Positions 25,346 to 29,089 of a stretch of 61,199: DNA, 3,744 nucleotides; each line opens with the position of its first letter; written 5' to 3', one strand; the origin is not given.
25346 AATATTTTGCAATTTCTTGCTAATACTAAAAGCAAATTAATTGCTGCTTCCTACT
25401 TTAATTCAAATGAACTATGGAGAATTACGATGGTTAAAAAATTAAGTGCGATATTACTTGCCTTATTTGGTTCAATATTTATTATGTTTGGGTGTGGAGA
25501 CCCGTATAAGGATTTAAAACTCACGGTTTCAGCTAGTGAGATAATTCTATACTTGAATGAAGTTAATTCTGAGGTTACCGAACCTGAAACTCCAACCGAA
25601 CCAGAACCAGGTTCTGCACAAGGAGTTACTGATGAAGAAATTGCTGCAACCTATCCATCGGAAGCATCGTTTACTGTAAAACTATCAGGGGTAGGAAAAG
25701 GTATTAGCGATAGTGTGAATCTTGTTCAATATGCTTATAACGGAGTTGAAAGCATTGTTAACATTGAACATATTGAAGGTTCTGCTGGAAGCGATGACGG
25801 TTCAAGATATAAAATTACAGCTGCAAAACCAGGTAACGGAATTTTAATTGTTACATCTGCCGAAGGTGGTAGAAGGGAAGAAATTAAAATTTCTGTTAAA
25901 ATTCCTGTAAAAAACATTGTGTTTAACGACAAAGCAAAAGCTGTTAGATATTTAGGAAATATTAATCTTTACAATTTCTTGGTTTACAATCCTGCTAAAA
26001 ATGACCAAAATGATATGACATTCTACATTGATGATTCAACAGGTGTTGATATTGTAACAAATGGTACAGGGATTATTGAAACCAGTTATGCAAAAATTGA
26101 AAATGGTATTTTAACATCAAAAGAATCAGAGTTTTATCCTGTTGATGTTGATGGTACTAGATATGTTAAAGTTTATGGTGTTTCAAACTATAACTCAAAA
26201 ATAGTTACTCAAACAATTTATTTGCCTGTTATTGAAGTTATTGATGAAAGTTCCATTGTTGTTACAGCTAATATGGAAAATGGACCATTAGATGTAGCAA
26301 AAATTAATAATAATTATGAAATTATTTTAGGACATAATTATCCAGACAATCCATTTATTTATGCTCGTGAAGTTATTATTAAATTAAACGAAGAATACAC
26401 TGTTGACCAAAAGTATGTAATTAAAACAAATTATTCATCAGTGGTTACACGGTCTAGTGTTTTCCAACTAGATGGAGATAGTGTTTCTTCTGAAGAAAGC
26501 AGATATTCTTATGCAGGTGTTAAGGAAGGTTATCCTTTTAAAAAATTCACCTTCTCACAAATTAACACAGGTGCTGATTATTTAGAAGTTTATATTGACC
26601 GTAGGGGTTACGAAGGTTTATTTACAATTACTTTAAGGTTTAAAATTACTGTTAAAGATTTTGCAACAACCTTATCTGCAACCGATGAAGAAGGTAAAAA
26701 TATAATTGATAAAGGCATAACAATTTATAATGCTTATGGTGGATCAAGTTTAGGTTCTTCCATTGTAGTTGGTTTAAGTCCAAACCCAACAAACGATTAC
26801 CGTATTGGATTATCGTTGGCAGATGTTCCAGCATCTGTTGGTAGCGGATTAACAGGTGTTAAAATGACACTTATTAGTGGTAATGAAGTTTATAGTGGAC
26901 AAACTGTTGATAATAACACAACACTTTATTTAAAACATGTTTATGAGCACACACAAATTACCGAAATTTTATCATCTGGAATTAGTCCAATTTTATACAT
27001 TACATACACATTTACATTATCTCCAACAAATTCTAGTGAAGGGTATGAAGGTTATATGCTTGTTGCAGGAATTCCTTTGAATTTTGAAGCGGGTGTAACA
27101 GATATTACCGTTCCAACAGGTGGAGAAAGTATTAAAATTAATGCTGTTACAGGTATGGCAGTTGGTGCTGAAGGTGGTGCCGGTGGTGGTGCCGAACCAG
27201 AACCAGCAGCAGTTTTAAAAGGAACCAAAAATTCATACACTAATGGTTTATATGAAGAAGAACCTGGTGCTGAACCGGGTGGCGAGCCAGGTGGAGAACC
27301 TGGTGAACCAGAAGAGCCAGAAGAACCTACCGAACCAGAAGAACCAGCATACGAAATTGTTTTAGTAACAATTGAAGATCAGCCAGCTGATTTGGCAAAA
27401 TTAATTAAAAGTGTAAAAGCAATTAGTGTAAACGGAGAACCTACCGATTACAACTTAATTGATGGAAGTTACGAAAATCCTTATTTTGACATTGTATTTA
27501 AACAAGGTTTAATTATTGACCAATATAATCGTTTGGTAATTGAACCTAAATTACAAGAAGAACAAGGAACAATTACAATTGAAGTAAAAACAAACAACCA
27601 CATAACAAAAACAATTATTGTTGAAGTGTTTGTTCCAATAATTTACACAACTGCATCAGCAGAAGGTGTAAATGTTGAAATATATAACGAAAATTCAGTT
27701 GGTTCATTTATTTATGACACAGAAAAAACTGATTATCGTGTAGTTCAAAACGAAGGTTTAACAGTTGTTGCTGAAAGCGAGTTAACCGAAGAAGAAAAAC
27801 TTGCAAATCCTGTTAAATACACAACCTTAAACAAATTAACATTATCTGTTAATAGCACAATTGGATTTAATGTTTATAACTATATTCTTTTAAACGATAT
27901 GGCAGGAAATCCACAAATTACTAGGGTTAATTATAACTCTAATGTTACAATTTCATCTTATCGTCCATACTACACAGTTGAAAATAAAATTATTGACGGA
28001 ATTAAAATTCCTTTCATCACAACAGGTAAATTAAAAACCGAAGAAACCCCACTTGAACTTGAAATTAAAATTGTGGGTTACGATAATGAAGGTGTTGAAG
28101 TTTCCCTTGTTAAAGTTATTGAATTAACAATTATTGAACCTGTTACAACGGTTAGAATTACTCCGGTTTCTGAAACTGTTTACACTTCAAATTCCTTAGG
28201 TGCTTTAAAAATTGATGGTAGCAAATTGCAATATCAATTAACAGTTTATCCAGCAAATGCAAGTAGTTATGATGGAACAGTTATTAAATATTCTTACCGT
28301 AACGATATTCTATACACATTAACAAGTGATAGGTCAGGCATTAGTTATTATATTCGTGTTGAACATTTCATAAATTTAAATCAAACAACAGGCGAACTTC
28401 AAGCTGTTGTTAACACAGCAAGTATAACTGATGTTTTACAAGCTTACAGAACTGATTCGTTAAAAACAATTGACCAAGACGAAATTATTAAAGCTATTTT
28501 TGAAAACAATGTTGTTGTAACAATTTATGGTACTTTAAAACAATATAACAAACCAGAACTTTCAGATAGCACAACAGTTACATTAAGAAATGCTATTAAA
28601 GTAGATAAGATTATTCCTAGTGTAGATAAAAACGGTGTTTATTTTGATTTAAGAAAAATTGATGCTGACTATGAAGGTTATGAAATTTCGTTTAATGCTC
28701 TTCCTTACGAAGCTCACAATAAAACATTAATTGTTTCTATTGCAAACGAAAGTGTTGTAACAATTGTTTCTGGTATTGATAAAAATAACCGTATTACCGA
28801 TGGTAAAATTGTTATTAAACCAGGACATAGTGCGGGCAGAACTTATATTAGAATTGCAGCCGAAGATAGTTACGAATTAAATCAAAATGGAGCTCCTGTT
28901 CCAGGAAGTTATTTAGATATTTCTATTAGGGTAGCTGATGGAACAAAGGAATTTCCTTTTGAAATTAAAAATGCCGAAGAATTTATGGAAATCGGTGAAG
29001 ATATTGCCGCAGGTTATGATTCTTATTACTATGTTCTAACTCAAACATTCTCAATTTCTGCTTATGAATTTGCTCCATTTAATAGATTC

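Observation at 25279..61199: Tandem pair of ~6,000-aa paralogous giant lipoprotein genes fills 58% of the window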

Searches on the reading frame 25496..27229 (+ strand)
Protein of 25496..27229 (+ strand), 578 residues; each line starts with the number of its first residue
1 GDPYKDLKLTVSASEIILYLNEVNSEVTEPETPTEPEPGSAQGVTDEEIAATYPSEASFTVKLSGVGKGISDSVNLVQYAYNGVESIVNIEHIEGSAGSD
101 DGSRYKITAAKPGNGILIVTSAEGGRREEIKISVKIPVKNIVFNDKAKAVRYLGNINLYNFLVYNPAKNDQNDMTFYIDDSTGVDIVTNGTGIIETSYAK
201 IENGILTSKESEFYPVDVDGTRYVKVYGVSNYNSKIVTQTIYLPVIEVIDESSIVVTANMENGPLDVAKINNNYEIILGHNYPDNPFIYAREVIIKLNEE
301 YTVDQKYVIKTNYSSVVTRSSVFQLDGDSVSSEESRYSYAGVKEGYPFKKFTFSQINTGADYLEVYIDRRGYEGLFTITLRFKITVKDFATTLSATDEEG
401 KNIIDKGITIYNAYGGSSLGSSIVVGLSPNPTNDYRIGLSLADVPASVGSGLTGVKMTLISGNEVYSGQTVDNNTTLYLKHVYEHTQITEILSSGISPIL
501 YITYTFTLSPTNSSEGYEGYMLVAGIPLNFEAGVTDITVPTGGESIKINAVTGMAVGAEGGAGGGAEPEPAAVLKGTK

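Call 113: search_protein_families(library=pfam, proteins=[window:25496-27229:+], max_evalue=5)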
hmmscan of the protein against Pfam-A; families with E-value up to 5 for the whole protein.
window:25496-27229:+ (578 aa): 0 families

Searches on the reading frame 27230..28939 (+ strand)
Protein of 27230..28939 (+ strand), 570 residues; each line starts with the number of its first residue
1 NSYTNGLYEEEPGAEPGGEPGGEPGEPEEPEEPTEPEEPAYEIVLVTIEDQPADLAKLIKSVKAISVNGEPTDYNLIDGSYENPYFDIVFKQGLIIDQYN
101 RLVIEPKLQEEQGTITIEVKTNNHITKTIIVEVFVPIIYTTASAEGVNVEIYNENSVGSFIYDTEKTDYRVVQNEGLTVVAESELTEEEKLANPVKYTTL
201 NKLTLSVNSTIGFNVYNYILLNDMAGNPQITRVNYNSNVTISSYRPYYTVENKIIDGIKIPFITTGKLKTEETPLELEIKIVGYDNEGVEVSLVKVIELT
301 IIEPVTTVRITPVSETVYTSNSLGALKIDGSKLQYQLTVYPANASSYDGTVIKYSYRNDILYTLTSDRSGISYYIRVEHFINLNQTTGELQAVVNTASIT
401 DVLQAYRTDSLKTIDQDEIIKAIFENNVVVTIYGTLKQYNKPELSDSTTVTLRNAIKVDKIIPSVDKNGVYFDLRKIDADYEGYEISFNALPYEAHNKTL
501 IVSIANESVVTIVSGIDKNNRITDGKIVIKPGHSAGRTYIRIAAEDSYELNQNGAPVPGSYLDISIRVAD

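Call 113: search_protein_families(library=pfam, proteins=[window:27230-28939:+], max_evalue=5)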
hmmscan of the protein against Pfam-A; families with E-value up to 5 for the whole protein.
window:27230-28939:+ (570 aa): 2 families
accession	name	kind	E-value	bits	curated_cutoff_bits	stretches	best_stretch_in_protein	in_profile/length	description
PF18173.6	bacHORMA_2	-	0.059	13.7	27.3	1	123-188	55-120/166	Bacterial HORMA domain 2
PF01612.26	DNA_pol_A_exo1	-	0.11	12.8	23.6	0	44-79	2-37/173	3'-5' exonuclease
